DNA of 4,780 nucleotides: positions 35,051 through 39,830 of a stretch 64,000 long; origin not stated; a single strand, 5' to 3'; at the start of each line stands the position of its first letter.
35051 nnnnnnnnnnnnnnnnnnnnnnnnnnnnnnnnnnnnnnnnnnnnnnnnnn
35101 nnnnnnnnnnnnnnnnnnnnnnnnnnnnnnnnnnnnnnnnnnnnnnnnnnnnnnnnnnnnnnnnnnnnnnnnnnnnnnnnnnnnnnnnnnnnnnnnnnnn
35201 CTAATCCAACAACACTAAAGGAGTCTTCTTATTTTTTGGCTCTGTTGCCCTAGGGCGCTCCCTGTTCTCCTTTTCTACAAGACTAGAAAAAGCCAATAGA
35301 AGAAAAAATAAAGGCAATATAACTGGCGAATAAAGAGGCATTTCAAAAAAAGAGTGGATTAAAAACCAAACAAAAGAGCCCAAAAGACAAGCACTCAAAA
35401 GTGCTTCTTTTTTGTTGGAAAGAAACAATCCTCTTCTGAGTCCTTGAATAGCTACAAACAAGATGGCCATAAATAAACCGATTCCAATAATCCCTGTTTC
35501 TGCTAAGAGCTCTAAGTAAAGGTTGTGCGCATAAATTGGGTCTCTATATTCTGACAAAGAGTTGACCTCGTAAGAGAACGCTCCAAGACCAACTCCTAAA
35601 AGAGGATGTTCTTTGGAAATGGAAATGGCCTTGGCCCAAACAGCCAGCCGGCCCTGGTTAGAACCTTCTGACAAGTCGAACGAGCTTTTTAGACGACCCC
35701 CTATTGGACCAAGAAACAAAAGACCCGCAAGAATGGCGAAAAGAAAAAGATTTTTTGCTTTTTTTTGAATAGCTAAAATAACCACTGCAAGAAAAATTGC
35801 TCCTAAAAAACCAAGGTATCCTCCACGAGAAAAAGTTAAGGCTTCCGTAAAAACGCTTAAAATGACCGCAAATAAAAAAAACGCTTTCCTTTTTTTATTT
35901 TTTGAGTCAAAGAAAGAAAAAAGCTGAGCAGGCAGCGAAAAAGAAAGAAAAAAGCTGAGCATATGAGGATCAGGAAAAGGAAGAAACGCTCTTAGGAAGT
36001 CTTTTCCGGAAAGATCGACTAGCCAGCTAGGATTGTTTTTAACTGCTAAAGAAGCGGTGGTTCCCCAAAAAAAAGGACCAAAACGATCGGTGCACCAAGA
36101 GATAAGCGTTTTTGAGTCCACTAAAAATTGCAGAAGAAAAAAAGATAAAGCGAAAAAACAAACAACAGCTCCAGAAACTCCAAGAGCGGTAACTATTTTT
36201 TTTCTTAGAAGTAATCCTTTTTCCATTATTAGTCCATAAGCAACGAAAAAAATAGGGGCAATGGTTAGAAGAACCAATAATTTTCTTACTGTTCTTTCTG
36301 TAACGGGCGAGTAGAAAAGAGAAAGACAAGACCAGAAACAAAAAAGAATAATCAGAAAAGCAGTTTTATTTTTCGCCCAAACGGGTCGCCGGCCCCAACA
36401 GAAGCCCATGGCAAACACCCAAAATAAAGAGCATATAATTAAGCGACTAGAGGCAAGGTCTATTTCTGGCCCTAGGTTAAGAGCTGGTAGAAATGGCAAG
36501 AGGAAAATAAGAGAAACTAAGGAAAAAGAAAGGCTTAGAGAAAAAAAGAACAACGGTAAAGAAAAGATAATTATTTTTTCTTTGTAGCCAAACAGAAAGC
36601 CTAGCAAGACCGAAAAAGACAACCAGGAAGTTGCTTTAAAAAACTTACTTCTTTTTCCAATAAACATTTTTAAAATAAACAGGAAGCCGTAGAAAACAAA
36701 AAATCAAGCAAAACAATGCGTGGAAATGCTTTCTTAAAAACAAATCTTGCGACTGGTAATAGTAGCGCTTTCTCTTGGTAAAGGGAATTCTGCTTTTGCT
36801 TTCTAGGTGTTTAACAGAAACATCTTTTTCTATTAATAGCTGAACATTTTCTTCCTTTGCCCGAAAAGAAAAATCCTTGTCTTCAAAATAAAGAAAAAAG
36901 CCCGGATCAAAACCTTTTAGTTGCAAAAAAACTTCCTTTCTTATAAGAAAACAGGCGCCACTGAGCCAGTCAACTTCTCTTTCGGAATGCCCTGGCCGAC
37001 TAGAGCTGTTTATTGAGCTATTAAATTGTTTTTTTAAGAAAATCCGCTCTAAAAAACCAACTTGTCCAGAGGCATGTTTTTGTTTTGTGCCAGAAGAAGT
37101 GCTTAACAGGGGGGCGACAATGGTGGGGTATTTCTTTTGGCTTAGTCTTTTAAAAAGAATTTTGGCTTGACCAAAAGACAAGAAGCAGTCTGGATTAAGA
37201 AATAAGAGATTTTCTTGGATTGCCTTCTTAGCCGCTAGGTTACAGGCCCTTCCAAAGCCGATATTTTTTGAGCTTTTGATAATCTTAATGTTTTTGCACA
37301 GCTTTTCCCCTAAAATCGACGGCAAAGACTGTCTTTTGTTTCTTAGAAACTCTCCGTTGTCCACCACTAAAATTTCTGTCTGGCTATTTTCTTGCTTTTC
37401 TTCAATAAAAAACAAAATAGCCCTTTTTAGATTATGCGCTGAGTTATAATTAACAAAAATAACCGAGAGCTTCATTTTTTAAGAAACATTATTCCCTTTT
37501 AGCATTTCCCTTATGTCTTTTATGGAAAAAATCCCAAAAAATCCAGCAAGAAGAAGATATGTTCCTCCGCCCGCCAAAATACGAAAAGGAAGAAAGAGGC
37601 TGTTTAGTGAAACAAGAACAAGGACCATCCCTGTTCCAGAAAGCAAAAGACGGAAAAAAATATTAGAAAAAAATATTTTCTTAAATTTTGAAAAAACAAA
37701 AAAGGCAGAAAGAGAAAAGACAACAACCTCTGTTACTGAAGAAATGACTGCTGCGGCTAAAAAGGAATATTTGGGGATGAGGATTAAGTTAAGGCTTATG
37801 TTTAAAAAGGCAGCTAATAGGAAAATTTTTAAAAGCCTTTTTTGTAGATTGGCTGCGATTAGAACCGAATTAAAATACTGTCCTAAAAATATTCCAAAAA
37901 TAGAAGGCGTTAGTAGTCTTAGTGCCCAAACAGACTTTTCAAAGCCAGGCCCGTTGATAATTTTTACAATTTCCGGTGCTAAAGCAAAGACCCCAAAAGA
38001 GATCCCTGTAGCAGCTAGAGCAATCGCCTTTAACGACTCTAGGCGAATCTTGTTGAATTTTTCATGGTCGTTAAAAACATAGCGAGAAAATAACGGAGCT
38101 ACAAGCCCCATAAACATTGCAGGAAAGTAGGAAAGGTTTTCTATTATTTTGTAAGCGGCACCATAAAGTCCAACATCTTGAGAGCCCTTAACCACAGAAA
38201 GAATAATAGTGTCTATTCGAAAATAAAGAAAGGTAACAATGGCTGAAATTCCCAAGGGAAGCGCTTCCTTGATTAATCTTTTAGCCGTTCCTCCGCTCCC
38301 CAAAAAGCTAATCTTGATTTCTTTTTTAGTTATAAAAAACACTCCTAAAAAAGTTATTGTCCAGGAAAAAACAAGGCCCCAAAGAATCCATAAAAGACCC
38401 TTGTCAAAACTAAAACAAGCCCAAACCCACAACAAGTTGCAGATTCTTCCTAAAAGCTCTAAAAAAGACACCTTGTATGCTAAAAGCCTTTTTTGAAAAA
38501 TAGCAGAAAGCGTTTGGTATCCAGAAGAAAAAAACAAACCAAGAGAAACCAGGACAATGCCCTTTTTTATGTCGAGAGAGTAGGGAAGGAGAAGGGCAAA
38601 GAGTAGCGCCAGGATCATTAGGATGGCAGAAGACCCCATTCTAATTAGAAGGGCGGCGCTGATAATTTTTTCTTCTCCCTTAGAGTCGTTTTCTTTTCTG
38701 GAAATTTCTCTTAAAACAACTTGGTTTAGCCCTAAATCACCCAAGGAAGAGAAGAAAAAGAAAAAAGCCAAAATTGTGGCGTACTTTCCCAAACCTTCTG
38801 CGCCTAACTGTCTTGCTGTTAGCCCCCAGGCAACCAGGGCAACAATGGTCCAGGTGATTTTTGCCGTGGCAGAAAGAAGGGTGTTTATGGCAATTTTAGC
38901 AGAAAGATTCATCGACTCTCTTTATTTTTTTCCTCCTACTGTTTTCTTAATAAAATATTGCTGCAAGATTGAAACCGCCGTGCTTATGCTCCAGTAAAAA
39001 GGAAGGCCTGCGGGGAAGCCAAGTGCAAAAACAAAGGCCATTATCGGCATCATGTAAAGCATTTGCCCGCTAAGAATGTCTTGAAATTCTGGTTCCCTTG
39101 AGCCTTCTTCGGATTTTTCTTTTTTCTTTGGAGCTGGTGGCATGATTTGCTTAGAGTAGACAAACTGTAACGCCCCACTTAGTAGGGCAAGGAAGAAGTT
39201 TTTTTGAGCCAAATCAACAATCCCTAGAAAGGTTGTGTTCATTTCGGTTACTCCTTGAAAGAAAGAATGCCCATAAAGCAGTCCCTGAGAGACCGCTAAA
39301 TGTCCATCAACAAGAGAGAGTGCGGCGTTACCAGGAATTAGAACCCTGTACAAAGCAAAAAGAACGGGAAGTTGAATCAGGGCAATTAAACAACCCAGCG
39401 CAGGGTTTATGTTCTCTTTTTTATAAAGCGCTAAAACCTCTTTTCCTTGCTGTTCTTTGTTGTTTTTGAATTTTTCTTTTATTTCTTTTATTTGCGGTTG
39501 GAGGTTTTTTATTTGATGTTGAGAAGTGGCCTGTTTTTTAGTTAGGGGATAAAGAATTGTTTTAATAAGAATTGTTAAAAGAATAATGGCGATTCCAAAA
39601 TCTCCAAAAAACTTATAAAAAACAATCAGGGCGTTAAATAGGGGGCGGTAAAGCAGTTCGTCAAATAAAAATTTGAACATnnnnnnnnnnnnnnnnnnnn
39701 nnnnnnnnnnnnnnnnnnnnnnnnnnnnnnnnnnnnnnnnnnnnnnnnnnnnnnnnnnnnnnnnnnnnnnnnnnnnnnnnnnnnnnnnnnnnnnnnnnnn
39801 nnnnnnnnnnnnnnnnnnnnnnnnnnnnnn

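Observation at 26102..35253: Type IV secretion-like membrane cluster (VirB6-like giant, PrgI/VirB3-like, VirB4 ATPase, pilin-like) with no relaxase or coupling protein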

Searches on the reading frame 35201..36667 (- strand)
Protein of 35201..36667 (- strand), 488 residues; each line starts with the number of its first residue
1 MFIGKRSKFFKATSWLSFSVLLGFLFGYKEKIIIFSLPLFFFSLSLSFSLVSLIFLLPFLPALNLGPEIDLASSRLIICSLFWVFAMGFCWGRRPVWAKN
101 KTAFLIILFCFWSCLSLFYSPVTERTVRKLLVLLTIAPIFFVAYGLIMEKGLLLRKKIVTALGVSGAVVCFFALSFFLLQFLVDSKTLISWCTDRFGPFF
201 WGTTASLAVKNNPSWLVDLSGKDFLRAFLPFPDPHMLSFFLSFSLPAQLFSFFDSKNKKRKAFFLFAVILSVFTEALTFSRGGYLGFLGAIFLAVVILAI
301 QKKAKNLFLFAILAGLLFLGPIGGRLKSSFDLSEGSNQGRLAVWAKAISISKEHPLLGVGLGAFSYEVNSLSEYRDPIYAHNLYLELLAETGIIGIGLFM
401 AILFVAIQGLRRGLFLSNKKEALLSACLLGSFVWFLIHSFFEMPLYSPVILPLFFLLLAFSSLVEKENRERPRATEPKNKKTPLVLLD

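Call 9: search_protein_families(library=pfam, proteins=[window:35201-36667:-], max_evalue=0.001)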
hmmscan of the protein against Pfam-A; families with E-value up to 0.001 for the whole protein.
window:35201-36667:- (488 aa): 1 family
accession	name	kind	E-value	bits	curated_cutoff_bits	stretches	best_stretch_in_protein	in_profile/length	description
PF04932.20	Wzy_C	-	8.6e-24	84.5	31.7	1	266-400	1-149/149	O-Antigen ligase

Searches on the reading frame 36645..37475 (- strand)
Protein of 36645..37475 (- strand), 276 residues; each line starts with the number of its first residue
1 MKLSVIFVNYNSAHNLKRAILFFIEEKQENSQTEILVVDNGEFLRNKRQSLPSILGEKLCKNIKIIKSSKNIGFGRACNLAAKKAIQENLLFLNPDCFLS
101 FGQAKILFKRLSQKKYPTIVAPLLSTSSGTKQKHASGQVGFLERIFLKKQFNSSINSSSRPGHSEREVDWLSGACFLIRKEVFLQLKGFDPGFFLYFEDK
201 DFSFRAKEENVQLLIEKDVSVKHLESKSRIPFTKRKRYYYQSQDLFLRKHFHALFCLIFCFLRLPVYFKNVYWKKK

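Call 9: search_protein_families(library=pfam, proteins=[window:36645-37475:-], max_evalue=0.001)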
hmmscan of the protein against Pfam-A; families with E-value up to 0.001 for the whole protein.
window:36645-37475:- (276 aa): 4 families
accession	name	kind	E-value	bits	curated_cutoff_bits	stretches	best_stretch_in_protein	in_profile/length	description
PF00535.33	Glycos_transf_2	-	3.6e-13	50.2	23.3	1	4-183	1-164/168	Glycosyl transferase family 2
PF10111.15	Glyco_tranf_2_2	-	3.2e-07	30.6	27.3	1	28-212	25-205/276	Glycosyltransferase like family 2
PF13641.12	Glyco_tranf_2_3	-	6.3e-06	26.8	27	1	166-229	154-217/230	Glycosyltransferase like family 2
PF13632.12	Glyco_trans_2_3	-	0.00022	21.5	27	1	171-257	72-166/198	Glycosyl transferase family group 2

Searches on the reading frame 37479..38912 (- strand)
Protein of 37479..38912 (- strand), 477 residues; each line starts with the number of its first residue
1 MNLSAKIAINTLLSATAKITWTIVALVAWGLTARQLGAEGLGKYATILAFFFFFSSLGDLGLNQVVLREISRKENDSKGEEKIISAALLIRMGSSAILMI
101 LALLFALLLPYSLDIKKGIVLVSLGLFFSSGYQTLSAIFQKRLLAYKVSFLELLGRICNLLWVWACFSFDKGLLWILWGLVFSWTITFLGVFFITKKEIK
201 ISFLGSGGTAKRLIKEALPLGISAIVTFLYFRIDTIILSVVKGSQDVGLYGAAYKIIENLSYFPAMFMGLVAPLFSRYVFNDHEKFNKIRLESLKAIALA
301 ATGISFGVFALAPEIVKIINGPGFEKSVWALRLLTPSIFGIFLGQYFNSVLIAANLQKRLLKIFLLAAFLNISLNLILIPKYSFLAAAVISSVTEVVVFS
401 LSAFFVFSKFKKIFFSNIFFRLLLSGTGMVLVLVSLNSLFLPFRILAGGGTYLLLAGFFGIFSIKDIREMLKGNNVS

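Call 9: search_protein_families(library=pfam, proteins=[window:37479-38912:-], max_evalue=0.001)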
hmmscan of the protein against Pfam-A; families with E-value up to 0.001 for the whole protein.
window:37479-38912:- (477 aa): 2 families
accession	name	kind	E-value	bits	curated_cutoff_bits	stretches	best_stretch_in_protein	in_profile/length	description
PF01943.22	Polysacc_synt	-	1.6e-25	90.5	28.2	1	10-278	4-273/274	Polysaccharide biosynthesis protein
PF13440.11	Polysacc_synt_3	-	3.5e-18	66.3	23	1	33-327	3-291/293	Polysaccharide biosynthesis protein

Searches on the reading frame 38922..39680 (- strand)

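Call 9: search_protein_families(library=pfam, proteins=[window:38922-39680:-], max_evalue=0.001)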
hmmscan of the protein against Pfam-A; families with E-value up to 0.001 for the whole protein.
window:38922-39680:- (252 aa): 1 family
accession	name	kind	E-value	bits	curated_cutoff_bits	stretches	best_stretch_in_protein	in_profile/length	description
PF02096.25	60KD_IMP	-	4.4e-51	173.5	35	1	28-246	1-163/163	60Kd inner membrane protein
